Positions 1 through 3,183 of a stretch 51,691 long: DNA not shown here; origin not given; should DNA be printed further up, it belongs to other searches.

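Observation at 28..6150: Two tandem, full-length tail-sheath paralogs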

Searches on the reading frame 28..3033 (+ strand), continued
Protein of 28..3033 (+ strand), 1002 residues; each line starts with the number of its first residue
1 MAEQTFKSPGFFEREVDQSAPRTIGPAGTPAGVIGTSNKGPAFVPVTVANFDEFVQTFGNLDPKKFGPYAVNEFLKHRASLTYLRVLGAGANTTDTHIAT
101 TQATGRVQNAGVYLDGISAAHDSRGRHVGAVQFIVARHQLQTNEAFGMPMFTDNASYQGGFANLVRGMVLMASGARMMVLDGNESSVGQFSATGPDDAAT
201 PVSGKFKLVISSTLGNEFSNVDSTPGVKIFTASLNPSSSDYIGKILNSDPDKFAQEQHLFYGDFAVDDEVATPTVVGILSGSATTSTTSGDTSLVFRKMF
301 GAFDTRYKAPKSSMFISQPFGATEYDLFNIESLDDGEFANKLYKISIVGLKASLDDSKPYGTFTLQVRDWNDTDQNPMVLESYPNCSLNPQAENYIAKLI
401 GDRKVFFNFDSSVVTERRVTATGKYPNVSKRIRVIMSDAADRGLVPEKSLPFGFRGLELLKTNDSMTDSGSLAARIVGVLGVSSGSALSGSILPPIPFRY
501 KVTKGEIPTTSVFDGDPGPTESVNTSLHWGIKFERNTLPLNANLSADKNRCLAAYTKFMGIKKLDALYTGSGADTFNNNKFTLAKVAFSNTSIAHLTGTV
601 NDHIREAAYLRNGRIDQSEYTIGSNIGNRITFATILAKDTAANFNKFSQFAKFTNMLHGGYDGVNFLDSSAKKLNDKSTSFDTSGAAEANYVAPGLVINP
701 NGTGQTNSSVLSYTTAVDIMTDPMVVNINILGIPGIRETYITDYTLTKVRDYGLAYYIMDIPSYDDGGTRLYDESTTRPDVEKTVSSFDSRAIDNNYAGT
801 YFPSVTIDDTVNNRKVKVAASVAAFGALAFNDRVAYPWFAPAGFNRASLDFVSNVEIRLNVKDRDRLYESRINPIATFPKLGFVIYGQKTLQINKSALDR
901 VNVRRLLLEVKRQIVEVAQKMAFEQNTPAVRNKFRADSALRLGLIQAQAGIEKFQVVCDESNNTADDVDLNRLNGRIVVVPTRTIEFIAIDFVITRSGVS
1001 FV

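Call 69: find_related_loci(query=P0298, collection=viral_contigs, flank=8000)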
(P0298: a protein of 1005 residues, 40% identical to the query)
Query P0298 (1005 aa) in viral_contigs; peptide patterns used: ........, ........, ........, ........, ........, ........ (x = any residue, [..] = any of these).
25 stretches matched a pattern; 25 encode a relative of the query (tblastn E <= 1e-3); 25 distinct loci.
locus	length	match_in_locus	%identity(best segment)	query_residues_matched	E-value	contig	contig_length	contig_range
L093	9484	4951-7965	89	1-1005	0e+0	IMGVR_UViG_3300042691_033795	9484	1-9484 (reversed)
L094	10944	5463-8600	31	1-1003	1e-137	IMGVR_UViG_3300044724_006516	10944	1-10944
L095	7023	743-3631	27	9-1003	2e-70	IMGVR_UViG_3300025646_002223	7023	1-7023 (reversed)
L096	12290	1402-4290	27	9-1003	3e-70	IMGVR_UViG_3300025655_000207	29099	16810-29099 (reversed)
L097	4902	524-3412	27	9-1003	2e-70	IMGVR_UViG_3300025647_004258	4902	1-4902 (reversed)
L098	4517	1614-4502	27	9-1003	2e-70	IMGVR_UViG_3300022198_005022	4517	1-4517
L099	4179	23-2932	27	9-1003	2e-68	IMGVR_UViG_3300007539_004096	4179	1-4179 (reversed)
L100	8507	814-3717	29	9-1003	2e-64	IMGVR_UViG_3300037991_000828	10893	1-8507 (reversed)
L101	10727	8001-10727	26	9-949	2e-56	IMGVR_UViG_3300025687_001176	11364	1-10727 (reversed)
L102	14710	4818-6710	35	360-1003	3e-55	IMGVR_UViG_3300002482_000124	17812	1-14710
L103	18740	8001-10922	38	9-1003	1e-54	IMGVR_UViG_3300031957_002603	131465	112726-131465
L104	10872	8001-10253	38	264-1003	5e-54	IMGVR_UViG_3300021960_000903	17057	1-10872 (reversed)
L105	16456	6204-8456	38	264-1003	1e-53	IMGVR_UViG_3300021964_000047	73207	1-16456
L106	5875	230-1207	37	680-1003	1e-53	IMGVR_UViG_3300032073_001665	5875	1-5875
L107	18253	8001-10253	38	264-1003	1e-53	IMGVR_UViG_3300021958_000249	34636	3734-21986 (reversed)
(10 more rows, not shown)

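Call 74: search_protein_families(library=pfam, proteins=[P0306, P0341, P0362, P0293, P0244, P0261], max_evalue=0.001)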
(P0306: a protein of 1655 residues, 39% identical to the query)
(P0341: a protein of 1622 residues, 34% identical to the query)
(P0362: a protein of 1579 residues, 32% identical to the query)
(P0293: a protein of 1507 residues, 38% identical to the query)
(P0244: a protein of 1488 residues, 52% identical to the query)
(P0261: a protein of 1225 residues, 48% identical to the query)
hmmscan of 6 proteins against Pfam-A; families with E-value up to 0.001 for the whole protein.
P0306 (1655 aa): 1 family
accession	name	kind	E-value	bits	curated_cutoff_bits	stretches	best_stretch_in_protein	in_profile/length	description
PF17482.7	Phage_sheath_1C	-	1.2e-07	32.1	26.9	1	1550-1649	4-104/104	Phage tail sheath C-terminal domain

P0341 (1622 aa): 1 family
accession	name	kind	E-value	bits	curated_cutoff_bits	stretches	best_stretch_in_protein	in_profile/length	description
PF17482.7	Phage_sheath_1C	-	2.2e-07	31.3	26.9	1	1518-1618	3-104/104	Phage tail sheath C-terminal domain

P0362 (1579 aa): 1 family
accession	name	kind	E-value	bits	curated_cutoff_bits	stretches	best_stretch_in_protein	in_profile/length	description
PF17482.7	Phage_sheath_1C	-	8.9e-07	29.3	26.9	1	1475-1574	3-103/104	Phage tail sheath C-terminal domain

P0293 (1507 aa): 1 family
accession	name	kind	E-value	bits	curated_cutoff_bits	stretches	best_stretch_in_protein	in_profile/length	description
PF17482.7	Phage_sheath_1C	-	3.9e-09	36.9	26.9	1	1401-1501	3-104/104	Phage tail sheath C-terminal domain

P0244 (1488 aa): 2 families
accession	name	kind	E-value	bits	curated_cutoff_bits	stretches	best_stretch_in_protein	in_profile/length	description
PF12708.12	Pect-lyase_RHGA_epim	-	0.00018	21.8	27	1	558-709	20-157/213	Rhamnogalacturonase A/epimerase, pectate lyase-like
PF17482.7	Phage_sheath_1C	-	0.00054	20.4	26.9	1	1381-1479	4-103/104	Phage tail sheath C-terminal domain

P0261 (1225 aa): 2 families
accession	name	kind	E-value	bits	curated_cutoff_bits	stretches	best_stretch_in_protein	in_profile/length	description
PF17482.7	Phage_sheath_1C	-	6.5e-07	29.8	26.9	1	1119-1217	4-103/104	Phage tail sheath C-terminal domain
PF04984.19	Phage_sheath_1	-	5.8e-06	26.7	31.4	1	1008-1113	67-167/168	Phage tail sheath protein subtilisin-like domain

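Call 87: list_cluster_members(proteins=[P0021, P0142, P0106, P0145, P0210, P0227, P0164, P0084, P0208])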
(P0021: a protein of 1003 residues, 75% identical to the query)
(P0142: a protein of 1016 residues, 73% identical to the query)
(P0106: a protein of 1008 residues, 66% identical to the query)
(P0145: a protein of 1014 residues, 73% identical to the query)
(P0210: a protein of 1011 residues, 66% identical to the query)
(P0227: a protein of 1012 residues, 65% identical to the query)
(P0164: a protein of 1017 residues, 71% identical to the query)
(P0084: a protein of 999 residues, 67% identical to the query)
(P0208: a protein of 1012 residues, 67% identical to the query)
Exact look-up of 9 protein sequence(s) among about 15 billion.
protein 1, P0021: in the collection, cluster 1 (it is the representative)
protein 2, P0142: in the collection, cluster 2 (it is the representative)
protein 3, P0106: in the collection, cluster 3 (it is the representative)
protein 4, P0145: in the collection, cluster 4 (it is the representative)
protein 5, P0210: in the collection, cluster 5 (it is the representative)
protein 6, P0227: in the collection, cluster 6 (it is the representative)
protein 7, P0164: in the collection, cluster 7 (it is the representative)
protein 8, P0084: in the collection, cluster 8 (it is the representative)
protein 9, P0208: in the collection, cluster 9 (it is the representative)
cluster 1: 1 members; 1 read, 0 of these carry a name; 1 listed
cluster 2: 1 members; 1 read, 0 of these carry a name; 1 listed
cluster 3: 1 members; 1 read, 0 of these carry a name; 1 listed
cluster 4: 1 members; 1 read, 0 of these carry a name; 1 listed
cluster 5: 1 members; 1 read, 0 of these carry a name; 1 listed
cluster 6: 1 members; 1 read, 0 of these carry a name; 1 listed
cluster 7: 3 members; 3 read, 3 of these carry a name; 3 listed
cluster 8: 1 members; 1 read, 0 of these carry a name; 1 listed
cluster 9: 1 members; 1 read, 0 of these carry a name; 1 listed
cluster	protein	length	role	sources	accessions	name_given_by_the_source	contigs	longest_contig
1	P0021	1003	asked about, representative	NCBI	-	-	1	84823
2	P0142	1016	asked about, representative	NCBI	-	-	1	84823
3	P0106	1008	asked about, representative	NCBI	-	-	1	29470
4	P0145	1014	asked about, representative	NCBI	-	-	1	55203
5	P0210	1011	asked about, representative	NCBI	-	-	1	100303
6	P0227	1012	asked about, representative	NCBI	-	-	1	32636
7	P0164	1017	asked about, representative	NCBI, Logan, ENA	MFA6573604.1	MAG: hypothetical protein WCT13_05560 [Patescibacteria group bacterium]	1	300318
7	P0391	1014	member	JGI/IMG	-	phage tail sheath protein FI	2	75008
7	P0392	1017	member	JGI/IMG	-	phage tail sheath protein FI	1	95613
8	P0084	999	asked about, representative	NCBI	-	-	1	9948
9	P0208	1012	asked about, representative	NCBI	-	-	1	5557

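Call 88: find_related_loci(query=window:28-3033:+, collection=genome_contigs, flank=8000)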
Query window:28-3033:+ (1002 aa) in genome_contigs; peptide patterns used: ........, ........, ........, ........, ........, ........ (x = any residue, [..] = any of these).
37 stretches matched a pattern; 3 encode a relative of the query (tblastn E <= 1e-3); 3 distinct loci.
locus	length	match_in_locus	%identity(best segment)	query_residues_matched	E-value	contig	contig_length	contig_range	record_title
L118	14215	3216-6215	71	3-1002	0e+0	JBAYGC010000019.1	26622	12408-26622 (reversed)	MAG: Patescibacteria group bacterium isolate SO_2016_GW1_116 scaffold03209_OW334_2016, whole genome shotgun sequence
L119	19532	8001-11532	50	1-1001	0e+0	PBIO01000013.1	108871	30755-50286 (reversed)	MAG: Halobacteriovorax sp. isolate SP2999 164082, whole genome shotgun sequence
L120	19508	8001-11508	48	1-1001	0e+0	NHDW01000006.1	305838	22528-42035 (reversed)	MAG: Methylococcaceae bacterium TMED69 81253, whole genome shotgun sequence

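Call 93: find_related_loci(query=P0265, collection=viral_contigs, flank=8000)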
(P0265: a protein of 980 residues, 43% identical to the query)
Query P0265 (980 aa) in viral_contigs; peptide patterns used: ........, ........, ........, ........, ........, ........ (x = any residue, [..] = any of these).
144 stretches matched a pattern; 123 encode a relative of the query (tblastn E <= 1e-3); the best 80 are kept; 80 distinct loci.
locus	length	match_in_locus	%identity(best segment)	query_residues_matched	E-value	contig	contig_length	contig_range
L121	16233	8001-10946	89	1-980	0e+0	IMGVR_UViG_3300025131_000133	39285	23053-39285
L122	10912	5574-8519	89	1-980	0e+0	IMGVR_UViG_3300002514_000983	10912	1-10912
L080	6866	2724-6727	44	1-980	0e+0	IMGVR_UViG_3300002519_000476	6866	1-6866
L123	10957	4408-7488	44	1-980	0e+0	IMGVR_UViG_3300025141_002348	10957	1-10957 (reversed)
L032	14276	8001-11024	44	1-979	0e+0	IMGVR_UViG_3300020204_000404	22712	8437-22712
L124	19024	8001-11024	44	1-979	0e+0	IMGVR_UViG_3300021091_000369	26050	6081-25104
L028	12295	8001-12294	44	1-979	0e+0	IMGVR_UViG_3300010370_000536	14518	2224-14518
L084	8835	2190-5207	44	1-979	0e+0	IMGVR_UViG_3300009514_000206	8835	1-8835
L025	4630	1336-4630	43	1-979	0e+0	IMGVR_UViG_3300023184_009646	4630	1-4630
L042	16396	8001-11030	43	1-979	0e+0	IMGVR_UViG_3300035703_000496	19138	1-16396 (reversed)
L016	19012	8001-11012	43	1-979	0e+0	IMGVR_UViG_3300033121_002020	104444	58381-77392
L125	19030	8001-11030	43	1-979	0e+0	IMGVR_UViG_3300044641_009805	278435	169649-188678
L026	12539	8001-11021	43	1-979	0e+0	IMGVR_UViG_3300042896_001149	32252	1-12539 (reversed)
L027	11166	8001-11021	43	1-979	0e+0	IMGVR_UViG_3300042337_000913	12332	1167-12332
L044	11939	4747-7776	43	1-979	0e+0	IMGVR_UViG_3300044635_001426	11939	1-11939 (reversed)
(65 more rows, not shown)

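Call 94: find_related_loci(query=P0323, collection=viral_contigs, flank=8000)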
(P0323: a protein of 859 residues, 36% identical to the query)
Query P0323 (859 aa) in viral_contigs; peptide patterns used: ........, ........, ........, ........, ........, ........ (x = any residue, [..] = any of these).
36 stretches matched a pattern; 36 encode a relative of the query (tblastn E <= 1e-3); 35 distinct loci.
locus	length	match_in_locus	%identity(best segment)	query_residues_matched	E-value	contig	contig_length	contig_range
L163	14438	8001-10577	100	1-859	0e+0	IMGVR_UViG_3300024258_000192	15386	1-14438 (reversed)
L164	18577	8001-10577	100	1-859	0e+0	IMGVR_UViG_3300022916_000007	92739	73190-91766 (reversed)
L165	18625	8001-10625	36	4-853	1e-144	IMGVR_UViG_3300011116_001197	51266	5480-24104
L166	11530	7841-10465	36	4-853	4e-144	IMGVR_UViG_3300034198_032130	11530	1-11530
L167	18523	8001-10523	35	37-853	7e-141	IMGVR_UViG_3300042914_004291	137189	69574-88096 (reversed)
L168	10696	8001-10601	35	1-853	5e-141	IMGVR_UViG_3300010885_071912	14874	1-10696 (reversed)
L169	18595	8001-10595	36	1-853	4e-140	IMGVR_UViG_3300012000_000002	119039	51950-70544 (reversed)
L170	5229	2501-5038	36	37-853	2e-141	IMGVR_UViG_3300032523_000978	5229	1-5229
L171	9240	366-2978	35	1-853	2e-139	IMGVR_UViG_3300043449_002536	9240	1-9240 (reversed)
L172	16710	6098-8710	35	1-853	3e-138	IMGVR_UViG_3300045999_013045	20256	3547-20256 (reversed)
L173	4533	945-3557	35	1-853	8e-141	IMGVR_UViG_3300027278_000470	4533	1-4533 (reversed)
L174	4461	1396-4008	34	1-853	1e-140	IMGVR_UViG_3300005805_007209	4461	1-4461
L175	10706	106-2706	35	1-853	1e-137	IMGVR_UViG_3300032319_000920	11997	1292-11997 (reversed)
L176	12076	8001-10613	34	1-853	3e-136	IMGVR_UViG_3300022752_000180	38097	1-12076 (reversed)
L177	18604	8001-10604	35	1-853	9e-136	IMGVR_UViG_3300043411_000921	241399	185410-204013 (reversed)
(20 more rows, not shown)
